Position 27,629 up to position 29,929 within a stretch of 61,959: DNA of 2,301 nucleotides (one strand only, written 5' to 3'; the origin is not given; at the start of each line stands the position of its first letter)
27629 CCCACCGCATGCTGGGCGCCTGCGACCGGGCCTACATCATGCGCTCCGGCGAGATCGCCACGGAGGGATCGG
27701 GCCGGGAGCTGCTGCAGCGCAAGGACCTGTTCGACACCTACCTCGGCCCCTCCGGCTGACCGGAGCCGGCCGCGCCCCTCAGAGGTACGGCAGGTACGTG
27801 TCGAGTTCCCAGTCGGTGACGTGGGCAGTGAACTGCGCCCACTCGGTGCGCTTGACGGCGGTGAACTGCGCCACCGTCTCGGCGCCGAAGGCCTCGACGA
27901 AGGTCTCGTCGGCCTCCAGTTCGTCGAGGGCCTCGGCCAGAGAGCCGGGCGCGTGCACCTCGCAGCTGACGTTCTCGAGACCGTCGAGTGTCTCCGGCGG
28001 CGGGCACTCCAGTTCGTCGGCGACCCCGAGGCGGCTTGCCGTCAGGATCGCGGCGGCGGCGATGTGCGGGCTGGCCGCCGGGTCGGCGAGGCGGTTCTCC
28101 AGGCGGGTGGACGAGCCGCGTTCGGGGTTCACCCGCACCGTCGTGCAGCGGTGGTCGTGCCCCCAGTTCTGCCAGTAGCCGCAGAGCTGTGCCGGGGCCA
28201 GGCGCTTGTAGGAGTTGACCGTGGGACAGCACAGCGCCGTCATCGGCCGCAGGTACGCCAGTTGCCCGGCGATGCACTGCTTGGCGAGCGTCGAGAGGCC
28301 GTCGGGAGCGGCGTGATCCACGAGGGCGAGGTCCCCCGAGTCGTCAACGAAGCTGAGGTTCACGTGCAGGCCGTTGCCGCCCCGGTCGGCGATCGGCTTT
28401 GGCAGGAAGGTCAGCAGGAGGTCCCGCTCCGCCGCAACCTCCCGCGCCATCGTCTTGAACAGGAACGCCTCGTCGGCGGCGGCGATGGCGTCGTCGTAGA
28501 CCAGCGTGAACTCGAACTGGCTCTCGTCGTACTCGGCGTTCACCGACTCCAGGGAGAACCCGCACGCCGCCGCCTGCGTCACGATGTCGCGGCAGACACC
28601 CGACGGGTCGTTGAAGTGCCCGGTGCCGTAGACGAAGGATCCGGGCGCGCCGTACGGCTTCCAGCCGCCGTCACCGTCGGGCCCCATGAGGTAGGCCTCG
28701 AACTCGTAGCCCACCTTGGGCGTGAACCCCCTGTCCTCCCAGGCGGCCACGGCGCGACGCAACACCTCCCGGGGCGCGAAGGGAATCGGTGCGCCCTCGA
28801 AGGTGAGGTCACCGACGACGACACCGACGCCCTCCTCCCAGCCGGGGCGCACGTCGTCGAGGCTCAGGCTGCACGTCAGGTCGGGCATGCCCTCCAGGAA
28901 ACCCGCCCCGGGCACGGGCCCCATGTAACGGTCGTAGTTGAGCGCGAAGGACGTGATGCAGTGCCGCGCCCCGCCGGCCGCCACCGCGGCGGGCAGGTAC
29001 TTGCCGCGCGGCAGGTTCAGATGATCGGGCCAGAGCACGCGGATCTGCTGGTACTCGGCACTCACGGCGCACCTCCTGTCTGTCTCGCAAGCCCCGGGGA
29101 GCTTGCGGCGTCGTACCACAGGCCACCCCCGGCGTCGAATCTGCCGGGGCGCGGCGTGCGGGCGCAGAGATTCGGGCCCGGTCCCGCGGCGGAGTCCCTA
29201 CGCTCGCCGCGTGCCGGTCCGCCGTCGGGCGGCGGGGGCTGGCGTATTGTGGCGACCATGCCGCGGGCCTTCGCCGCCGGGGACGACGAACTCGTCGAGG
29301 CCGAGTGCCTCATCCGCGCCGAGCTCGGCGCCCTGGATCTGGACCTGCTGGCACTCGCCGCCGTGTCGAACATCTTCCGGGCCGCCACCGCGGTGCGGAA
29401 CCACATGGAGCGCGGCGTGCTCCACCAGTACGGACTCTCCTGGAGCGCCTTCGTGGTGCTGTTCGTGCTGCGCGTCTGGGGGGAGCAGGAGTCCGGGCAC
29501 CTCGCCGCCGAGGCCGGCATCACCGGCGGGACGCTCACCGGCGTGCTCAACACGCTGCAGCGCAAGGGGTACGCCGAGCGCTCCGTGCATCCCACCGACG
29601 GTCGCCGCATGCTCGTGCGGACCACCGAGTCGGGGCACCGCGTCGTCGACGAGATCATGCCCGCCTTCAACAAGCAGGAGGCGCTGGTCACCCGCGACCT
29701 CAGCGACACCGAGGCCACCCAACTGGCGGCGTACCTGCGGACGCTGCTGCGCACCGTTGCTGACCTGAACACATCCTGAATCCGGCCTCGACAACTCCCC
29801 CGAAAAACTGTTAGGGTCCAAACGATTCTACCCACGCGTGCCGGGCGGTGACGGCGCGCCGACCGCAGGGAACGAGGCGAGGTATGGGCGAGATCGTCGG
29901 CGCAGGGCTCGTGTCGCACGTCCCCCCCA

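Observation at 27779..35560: Putative gamma-glutamylation-dependent amine catabolic cluster that couples a P450 to a homoprotocatechuate-type meta-cleavage set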

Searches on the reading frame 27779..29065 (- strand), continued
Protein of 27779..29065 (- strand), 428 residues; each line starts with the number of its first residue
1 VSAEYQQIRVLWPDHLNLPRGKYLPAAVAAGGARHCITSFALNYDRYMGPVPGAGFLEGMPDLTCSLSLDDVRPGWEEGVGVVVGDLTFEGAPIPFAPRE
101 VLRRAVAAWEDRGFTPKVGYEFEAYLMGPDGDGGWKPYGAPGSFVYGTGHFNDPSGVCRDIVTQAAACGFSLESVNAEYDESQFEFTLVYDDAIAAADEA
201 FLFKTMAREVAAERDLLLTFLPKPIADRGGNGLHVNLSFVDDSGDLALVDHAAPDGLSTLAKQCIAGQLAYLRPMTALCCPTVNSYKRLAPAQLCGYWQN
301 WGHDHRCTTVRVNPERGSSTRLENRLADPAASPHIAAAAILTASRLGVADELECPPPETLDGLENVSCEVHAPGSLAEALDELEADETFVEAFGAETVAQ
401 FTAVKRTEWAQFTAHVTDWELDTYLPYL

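Call 90: get_annotated_region(hit=H13, flank=9000)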
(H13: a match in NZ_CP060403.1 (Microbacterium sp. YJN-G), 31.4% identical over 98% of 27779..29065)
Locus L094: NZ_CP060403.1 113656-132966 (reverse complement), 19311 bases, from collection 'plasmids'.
description: Microbacterium sp. YJN-G plasmid pYJNG, complete sequence
organism: Microbacterium sp. YJN-G (NCBI taxid 2763257)
taxonomy: Bacteria; Actinomycetota; Actinomycetes; Micrococcales; Microbacteriaceae; Microbacterium; Microbacterium sp. YJN-G
host: -; source: cell culture,soil; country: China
typing (MOB-suite, as given by PLSDB): non-mobilizable
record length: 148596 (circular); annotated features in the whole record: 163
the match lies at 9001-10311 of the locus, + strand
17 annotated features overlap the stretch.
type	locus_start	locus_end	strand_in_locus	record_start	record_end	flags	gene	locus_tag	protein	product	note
CDS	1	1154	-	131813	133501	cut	-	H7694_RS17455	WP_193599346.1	FAD-dependent oxidoreductase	-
CDS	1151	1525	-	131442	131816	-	trxA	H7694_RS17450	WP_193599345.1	thioredoxin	-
CDS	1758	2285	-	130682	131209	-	-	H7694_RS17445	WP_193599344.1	HtaA domain-containing protein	-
CDS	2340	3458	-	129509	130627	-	ald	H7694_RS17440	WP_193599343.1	alanine dehydrogenase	GO:0006522 - alanine metabolic process [Evidence IEA]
CDS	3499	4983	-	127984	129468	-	-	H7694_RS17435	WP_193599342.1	aldehyde dehydrogenase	-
CDS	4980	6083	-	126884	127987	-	-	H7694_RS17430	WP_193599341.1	alcohol dehydrogenase catalytic domain-containing protein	-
CDS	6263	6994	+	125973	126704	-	-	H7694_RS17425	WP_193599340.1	type 1 glutamine amidotransferase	-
CDS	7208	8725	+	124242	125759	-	-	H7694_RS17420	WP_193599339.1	APC family permease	-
CDS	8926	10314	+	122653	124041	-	-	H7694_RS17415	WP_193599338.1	glutamine synthetase family protein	GO:0006542 - glutamine biosynthetic process [Evidence IEA]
CDS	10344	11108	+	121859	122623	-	-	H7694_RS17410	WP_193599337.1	SDR family NAD(P)-dependent oxidoreductase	-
CDS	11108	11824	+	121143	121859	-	-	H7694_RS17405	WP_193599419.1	gamma-glutamyl-gamma-aminobutyrate hydrolase family protein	-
CDS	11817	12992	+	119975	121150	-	-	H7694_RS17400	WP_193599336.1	cytochrome P450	-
CDS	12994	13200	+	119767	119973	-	-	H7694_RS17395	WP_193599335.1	ferredoxin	-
CDS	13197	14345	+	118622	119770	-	-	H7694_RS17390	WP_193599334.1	NAD(P)/FAD-dependent oxidoreductase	-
CDS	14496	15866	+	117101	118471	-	-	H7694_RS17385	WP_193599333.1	aldehyde dehydrogenase family protein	-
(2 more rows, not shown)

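Call 92: get_annotated_region(hit=H5, flank=12000)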
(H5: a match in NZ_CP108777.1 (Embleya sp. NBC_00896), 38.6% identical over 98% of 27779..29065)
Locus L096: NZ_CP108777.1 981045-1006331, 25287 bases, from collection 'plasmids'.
description: Embleya sp. NBC_00896 plasmid unnamed1, complete sequence
organism: Embleya sp. NBC_00896 (NCBI taxid 2975961)
taxonomy: Bacteria; Actinomycetota; Actinomycetes; Kitasatosporales; Streptomycetaceae; Embleya; Embleya sp. NBC 00896
host: -; source: -; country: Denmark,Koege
typing (MOB-suite, as given by PLSDB): non-mobilizable
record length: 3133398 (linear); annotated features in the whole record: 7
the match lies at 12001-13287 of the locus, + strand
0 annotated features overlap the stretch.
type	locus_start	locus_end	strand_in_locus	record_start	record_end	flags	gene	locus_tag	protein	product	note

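Call 93: get_annotated_region(hit=H8, flank=12000)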
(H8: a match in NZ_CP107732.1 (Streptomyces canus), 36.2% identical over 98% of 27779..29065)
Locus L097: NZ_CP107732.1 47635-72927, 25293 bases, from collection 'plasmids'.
description: Streptomyces canus strain NBC_00633 plasmid unnamed1, complete sequence
organism: Streptomyces canus (NCBI taxid 58343)
taxonomy: Bacteria; Actinomycetota; Actinomycetes; Kitasatosporales; Streptomycetaceae; Streptomyces; Streptomyces canus
host: -; source: -; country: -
typing (MOB-suite, as given by PLSDB): mobilizable; replicon rep_cluster_1915; relaxase MOBF
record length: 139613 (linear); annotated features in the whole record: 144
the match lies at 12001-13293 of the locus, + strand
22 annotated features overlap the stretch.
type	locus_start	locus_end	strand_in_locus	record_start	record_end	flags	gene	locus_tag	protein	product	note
CDS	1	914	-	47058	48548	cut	-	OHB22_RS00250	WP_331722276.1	aldehyde dehydrogenase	-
CDS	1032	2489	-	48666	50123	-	-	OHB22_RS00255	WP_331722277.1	APC family permease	-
CDS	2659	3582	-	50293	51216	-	-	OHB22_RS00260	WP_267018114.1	TIGR03619 family F420-dependent LLM class oxidoreductase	GO:0008150 - biological_process [Evidence IEA]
CDS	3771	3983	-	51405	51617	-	-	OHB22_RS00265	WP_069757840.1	ferredoxin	-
CDS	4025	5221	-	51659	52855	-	-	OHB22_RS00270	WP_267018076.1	cytochrome P450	-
CDS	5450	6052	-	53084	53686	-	-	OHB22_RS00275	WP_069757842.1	TetR family transcriptional regulator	-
CDS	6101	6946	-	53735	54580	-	-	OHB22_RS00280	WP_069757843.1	fumarylacetoacetate hydrolase family protein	-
CDS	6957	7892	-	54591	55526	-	-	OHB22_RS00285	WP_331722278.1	3,4-dihydroxyphenylacetate 2,3-dioxygenase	GO:0019439 - aromatic compound catabolic process [Evidence IEA]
CDS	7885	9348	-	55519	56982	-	-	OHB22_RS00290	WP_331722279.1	aldehyde dehydrogenase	-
CDS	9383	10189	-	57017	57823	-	-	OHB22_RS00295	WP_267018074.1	acetoacetate decarboxylase family protein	-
CDS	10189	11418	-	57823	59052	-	-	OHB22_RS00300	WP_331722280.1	FAD-dependent oxidoreductase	-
CDS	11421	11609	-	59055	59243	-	-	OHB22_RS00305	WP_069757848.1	ferredoxin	-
CDS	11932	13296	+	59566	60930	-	-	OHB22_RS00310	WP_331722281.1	glutamine synthetase family protein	GO:0006542 - glutamine biosynthetic process [Evidence IEA]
CDS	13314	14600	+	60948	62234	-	-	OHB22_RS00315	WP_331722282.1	cytochrome P450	-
CDS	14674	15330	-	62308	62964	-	-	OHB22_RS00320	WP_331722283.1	transposase family protein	-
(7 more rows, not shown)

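Call 94: get_annotated_region(hit=H12, flank=10000)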
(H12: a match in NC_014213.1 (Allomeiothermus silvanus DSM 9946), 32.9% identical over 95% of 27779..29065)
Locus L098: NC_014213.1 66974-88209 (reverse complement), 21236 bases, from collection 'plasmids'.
description: Allomeiothermus silvanus DSM 9946 plasmid pMESIL01, complete sequence
organism: Allomeiothermus silvanus DSM 9946 (NCBI taxid 526227)
taxonomy: Bacteria; Deinococcota; Deinococci; Thermales; Thermaceae; Allomeiothermus; Allomeiothermus silvanus; Allomeiothermus silvanus DSM 9946
host: -; source: hot spring; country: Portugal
typing (MOB-suite, as given by PLSDB): non-mobilizable; replicon rep_cluster_1013
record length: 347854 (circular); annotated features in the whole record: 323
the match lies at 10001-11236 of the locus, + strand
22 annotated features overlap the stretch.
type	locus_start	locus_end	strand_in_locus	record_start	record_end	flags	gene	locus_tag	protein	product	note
CDS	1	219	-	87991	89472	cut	-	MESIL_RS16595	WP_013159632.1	PLP-dependent aminotransferase family protein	-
CDS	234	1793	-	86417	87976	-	-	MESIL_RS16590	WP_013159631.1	amino acid permease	GO:0055085 - transmembrane transport [Evidence IEA]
CDS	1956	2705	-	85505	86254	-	-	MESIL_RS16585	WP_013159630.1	cyclase family protein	-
CDS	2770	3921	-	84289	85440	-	-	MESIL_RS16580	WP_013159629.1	ABC transporter substrate-binding protein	-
CDS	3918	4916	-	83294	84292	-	-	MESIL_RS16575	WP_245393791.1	branched-chain amino acid ABC transporter permease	GO:0015803 - branched-chain amino acid transport [Evidence IEA]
CDS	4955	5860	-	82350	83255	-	-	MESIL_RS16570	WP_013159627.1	branched-chain amino acid ABC transporter permease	-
CDS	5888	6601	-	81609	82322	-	-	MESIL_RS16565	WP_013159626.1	ABC transporter ATP-binding protein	-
CDS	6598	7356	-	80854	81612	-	-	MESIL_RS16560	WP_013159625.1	ABC transporter ATP-binding protein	-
CDS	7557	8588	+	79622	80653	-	-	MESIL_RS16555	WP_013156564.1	IS701-like element ISMesi2 family transposase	GO:0006313 - DNA transposition [Evidence IEA]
CDS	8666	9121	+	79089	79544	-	-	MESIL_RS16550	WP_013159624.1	Lrp/AsnC family transcriptional regulator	-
CDS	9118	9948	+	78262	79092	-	-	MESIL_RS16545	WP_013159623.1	N-formylglutamate amidohydrolase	-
CDS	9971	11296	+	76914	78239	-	-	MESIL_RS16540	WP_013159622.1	glutamine synthetase family protein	GO:0006542 - glutamine biosynthetic process [Evidence IEA]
CDS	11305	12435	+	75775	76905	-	-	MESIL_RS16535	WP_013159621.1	amidohydrolase family protein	-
CDS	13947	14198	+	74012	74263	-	-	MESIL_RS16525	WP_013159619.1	AbrB/MazE/SpoVT family DNA-binding domain-containing protein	-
CDS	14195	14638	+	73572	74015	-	-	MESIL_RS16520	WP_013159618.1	PIN domain-containing protein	-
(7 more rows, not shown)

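Call 95: search_protein_families(library=ncbifam, proteins=[L097:6957-7892:-, L097:7885-9348:-, L097:6101-6946:-, L093:3679-4449:+], max_evalue=1e-20)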
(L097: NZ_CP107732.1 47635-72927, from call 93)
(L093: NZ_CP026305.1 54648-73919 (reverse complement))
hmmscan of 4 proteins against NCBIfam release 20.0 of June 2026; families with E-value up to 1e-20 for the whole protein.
L097:6957-7892:- (311 aa): 1 family
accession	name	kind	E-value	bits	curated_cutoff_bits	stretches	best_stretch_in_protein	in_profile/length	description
TIGR02298.1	HpaD_Fe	equivalog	8.8e-37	127.1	315.95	1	1-286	3-282/284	3,4-dihydroxyphenylacetate 2,3-dioxygenase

L097:7885-9348:- (487 aa): 38 families (the best 25 are shown)
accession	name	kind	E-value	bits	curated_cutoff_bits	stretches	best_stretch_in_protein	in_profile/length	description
TIGR02299.1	HpaE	equivalog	2.9e-155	517.6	638.35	1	16-477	2-475/488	5-carboxymethyl-2-hydroxymuconate semialdehyde dehydrogenase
TIGR03216.1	OH_muco_semi_DH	equivalog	1.3e-133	446.1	693.25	1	16-477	2-478/481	2-hydroxymuconic semialdehyde dehydrogenase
TIGR01804.1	BADH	equivalog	3.5e-133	444.5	668.6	1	19-474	2-467/467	betaine-aldehyde dehydrogenase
NF010000.0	PRK13473.1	subfamily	1.7e-131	439.2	615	1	15-476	3-470/475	aminobutyraldehyde dehydrogenase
NF009725.0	PRK13252.1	equivalog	2.2e-123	412.3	593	1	15-475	7-476/488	betaine-aldehyde dehydrogenase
NF050026.1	AcaldDHExaC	equivalog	4.6e-112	375.2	900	1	16-479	17-494/503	acetaldehyde dehydrogenase ExaC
TIGR01780.1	SSADH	subfamily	1.1e-106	357.5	646.35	1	34-474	3-448/448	succinate-semialdehyde dehydrogenase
NF045736.1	PaDhStyDRhodo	equivalog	1.6e-105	353.4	800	1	18-463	6-462/479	phenylacetaldehyde dehydrogenase StyD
NF007352.0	PRK09847.1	equivalog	5.5e-104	348.4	850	1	11-475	16-488/495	aldehyde dehydrogenase PuuC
TIGR03374.1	ABALDH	equivalog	1.2e-103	347.5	909.3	1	31-473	19-466/472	aminobutyraldehyde dehydrogenase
NF045735.1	PaDhStyDPseudo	equivalog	1.3e-102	344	850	1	19-476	7-479/483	phenylacetaldehyde dehydrogenase StyD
NF006916.0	PRK09407.1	equivalog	8.7e-102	341.4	521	1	23-477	29-491/526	succinic semialdehyde dehydrogenase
NF007497.0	PRK10090.1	equivalog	6.6e-96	322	500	1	16-470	8-469/480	aldehyde dehydrogenase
NF052305.1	DioxValDhHalo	equivalog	1.5e-91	307.7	750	1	15-474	5-477/483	2,5-dioxovalerate dehydrogenase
NF042993.1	AlphKGSA_gudD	equivalog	1.5e-91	307.5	770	1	25-475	16-477/481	alpha-ketoglutaric semialdehyde dehydrogenase GucD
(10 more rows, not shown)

L097:6101-6946:- (281 aa): 6 families
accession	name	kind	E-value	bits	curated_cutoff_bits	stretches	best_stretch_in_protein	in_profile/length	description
NF009399.0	PRK12764.1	equivalog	8.7e-68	229.5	444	1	37-269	14-253/501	fumarylacetoacetate hydrolase family protein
TIGR02303.1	HpaG-C-term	equivalog_domain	6.4e-63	212.5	276.4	1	5-242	3-243/245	4-hydroxyphenylacetate degradation bifunctional isomerase/decarboxylase, C-terminal subunit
NF011750.0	PRK15203.1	equivalog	1.6e-46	159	811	1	27-244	205-425/429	4-hydroxyphenylacetate degradation bifunctional isomerase/decarboxylase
NF053535.1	DhyDRhmHlse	equivalog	2.1e-34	119.1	500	1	41-242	67-279/284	2,4-didehydro-3-deoxy-L-rhamnonate hydrolase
TIGR02305.1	HpaG-N-term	equivalog_domain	4.7e-34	117.7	228.65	1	48-241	4-205/205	4-hydroxyphenylacetate degradation bifunctional isomerase/decarboxylase, N-terminal subunit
NF007967.0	PRK10691.1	equivalog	1e-26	93.7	201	1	45-234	17-212/219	fumarylacetoacetate hydrolase family protein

L093:3679-4449:+ (256 aa): 1 family
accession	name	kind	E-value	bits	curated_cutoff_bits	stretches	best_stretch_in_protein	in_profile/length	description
NF008471.0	PRK11366.1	equivalog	3.9e-26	92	266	1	30-236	30-241/254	gamma-glutamyl-gamma-aminobutyrate hydrolase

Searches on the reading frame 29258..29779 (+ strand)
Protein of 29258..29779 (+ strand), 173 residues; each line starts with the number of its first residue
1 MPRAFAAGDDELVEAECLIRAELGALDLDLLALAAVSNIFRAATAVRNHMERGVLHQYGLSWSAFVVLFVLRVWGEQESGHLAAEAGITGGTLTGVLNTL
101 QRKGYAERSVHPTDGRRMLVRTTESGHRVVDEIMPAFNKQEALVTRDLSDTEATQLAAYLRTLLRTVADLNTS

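Call 10: search_protein_families(library=pfam, proteins=[window:29258-29779:+])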
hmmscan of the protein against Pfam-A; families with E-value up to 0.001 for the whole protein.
window:29258-29779:+ (173 aa): 4 families
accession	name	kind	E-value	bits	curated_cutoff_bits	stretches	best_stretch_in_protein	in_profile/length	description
PF01047.28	MarR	-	2.4e-09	37.4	24.6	1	60-117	1-58/59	MarR family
PF12802.13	MarR_2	-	2.6e-08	34.3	27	1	58-117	1-61/61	MarR family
PF22381.2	Staph_reg_Sar_Rot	-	3.7e-05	24.2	27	1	54-133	6-85/85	Transcriptional regulator SarA/Rot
PF13463.12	HTH_27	-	4.4e-05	24.1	22.2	1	87-126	29-68/68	Winged helix DNA-binding domain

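Call 11: search_protein_families(library=ncbifam, proteins=[window:29258-29779:+])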
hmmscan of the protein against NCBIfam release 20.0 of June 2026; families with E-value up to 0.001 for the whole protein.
window:29258-29779:+ (173 aa): 11 families
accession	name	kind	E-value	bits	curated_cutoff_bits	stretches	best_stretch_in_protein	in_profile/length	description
TIGR02337.1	HpaR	equivalog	4.3e-12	46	121.2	1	49-161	15-127/130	homoprotocatechuate degradation operon regulator HpaR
NF045593.1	bilirub_TF_BilQ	equivalog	3.7e-10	39.6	125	1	79-165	47-133/135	bilirubin utilization transcriptional regulator BilQ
NF052438.1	TransRegRv0880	equivalog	1.9e-09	37.4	220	1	60-157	32-126/143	Rv0880 family HTH-type transcriptional regulator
NF053777.1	Saro0803TransReg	equivalog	2e-08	34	200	1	39-162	15-137/140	Saro_0803 family transcriptional regulator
NF041230.1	BagL_FevM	exception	9.2e-08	32.2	230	1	61-163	39-141/145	MarR family transcriptional regulator BagL/FevM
NF008122.0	PRK10870.1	equivalog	9.4e-07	28.7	157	1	80-171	75-166/176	transcriptional repressor MprA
NF052638.1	TransRegOhrRVib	equivalog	1.2e-06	28.3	200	1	39-134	15-109/141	transcriptional regulator OhrR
NF050133.1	TransRegFabT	equivalog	2.2e-06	28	200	1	76-167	43-134/138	fatty acid biosynthesis transcriptional regulator FabT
NF008565.1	PRK11512.1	equivalog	7.1e-06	26.1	240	1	63-164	41-143/144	multiple antibiotic resistance transcriptional regulator MarR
TIGR04472.1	reg_rSAM_mob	hypoth_equivalog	2.3e-05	24.4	240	1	80-163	49-132/141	radical SAM mobile pair system MarR family transcriptional regulator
NF002926.0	PRK03573.1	equivalog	2.6e-05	24.2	120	1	58-171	27-141/144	transcriptional regulator SlyA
